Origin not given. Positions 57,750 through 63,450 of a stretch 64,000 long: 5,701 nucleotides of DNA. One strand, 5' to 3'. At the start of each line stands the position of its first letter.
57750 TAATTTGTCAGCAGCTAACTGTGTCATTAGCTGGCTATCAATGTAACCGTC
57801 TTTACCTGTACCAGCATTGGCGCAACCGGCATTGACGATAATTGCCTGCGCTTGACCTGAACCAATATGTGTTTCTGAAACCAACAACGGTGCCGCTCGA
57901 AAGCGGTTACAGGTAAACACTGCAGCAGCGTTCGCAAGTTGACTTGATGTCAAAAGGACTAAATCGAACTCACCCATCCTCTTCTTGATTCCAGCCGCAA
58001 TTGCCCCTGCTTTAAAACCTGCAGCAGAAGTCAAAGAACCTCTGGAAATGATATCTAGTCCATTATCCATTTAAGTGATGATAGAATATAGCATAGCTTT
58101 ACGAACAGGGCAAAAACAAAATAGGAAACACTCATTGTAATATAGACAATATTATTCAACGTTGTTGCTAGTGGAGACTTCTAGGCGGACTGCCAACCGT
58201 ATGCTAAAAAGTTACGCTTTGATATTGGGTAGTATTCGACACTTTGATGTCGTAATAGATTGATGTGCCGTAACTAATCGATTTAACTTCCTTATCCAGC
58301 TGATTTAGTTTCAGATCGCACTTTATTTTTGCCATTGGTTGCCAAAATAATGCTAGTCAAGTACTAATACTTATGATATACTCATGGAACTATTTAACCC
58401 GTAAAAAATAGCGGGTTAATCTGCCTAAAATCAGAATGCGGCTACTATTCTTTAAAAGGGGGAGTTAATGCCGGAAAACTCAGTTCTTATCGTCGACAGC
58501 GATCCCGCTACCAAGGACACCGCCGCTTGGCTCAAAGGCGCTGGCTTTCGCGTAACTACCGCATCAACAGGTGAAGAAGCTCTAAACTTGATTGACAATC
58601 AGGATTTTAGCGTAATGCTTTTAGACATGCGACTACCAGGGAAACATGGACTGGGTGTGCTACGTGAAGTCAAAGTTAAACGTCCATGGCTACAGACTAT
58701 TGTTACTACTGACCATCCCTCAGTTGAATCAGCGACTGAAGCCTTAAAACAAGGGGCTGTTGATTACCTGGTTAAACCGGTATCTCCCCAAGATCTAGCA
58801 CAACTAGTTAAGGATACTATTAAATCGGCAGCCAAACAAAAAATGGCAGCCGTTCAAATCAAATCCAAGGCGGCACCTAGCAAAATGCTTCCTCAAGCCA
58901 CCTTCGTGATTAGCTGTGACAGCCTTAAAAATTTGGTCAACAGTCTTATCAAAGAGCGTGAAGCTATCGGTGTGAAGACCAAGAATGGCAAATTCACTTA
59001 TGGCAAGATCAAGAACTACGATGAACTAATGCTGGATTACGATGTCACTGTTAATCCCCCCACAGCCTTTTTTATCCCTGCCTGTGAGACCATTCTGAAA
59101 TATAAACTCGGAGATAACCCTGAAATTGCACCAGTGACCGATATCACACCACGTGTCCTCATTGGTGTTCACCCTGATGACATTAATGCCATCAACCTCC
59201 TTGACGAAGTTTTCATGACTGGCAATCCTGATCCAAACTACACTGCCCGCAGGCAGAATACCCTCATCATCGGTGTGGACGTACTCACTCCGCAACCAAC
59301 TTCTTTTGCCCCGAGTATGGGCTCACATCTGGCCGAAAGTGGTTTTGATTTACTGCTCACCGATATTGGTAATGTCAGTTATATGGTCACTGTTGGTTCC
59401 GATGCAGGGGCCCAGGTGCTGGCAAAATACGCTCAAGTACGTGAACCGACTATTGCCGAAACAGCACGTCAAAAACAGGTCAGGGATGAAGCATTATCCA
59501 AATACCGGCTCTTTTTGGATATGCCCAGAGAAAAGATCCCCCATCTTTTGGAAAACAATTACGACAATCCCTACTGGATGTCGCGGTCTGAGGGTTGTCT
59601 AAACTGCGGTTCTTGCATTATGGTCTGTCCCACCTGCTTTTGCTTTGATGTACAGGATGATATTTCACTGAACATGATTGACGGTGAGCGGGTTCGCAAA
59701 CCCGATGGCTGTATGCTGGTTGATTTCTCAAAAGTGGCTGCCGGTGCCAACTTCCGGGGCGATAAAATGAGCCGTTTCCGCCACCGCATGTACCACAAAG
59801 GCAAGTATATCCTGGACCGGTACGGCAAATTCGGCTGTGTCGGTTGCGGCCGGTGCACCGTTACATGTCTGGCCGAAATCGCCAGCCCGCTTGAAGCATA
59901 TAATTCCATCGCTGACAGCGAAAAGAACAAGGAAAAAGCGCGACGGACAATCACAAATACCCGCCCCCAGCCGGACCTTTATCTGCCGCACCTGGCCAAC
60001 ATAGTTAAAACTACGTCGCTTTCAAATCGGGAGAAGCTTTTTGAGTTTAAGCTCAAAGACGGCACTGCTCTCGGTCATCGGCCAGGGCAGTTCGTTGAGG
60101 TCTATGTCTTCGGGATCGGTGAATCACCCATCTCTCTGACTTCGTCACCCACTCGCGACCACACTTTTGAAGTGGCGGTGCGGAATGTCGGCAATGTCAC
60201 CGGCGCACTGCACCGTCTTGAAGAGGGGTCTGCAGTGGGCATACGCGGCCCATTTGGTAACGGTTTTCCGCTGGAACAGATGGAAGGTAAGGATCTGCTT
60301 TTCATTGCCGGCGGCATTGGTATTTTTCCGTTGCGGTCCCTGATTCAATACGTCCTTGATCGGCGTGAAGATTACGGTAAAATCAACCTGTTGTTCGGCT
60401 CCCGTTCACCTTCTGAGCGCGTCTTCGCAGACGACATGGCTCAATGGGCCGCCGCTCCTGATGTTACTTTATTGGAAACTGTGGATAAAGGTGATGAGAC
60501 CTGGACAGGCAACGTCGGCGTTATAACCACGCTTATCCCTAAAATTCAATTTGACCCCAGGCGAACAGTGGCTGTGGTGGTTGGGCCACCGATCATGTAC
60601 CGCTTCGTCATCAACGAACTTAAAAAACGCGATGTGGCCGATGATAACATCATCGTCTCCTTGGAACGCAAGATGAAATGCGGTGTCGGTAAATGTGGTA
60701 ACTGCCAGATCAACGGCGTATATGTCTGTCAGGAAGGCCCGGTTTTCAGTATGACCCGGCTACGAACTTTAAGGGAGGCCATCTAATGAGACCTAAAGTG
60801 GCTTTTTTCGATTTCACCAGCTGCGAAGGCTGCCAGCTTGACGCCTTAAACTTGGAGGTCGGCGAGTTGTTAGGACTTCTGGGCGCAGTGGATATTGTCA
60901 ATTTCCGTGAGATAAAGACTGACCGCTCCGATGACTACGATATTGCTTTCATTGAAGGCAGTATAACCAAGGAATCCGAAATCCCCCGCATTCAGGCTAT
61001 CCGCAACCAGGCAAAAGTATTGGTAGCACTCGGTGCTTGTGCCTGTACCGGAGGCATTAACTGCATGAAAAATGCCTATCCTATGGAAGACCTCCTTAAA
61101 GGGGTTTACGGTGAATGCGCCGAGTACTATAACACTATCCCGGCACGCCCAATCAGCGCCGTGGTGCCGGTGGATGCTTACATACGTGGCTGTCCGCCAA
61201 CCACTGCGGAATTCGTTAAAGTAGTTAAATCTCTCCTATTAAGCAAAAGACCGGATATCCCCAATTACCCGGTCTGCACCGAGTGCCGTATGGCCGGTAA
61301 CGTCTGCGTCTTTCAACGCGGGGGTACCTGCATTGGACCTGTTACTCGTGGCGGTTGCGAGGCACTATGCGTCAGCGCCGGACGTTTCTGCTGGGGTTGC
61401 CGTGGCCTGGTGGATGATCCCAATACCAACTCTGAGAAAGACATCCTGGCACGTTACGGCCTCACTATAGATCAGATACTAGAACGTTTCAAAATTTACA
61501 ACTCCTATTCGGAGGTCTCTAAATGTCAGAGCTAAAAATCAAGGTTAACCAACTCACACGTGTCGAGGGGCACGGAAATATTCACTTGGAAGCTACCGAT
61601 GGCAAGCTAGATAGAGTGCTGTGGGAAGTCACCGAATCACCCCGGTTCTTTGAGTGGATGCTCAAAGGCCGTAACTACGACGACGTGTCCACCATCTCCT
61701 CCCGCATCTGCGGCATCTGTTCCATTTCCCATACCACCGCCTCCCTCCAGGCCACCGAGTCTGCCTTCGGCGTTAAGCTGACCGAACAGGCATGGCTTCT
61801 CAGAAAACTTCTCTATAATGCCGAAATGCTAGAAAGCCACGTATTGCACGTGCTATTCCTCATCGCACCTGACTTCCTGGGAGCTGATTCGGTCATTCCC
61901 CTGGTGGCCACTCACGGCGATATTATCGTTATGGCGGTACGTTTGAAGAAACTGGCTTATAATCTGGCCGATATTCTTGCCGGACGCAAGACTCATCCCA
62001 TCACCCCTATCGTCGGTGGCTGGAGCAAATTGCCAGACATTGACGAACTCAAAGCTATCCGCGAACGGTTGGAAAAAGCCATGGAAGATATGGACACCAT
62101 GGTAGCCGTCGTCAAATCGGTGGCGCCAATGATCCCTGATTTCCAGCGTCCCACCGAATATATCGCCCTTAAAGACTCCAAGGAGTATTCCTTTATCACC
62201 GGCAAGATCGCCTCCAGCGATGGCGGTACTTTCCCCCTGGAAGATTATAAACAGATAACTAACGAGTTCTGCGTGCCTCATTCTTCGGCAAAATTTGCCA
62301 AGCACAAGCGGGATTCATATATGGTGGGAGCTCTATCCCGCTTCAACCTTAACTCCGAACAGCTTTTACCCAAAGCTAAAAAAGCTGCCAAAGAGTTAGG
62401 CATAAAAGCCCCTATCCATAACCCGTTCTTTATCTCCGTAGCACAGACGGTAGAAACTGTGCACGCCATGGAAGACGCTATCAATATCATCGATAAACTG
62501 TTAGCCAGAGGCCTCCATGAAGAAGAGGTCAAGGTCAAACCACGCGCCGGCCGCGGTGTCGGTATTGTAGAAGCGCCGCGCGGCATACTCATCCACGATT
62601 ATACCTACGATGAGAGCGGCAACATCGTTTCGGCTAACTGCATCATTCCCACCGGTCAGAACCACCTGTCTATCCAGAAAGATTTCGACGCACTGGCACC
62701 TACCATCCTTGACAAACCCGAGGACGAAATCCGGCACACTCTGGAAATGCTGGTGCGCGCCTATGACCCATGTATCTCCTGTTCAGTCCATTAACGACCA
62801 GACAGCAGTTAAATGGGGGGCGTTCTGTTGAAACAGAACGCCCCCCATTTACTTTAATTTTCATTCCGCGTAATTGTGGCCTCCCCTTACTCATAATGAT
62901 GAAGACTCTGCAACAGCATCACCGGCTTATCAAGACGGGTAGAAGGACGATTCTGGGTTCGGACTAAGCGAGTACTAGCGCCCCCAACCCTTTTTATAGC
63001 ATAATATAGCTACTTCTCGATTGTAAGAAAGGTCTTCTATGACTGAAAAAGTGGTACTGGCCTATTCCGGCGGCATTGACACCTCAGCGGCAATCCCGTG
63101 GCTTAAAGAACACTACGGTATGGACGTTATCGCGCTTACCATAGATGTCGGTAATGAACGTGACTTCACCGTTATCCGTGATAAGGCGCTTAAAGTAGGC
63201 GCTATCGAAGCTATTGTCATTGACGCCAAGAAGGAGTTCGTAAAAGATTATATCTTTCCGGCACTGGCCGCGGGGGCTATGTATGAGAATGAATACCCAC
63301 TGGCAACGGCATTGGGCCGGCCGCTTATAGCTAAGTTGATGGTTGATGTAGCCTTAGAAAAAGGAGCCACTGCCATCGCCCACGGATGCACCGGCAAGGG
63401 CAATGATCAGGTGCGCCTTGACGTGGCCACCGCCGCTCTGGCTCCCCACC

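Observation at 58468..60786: A response-regulator receiver domain is fused to the beta/gamma diaphorase subunit of a [NiFe] hydrogenase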

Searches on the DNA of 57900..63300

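Call 76: search_rna_families(source=window, start=57900, end=63300, threshold=evalue, max_evalue=1)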
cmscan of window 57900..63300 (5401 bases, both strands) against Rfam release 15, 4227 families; matches with E-value up to 1: 1.
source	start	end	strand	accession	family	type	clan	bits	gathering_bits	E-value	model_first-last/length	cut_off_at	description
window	59187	59224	-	RF00212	SNORD38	Gene; snRNA; snoRNA; CD-box;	CL00051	23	44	0.44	1-70/70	no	Small nucleolar RNA SNORD38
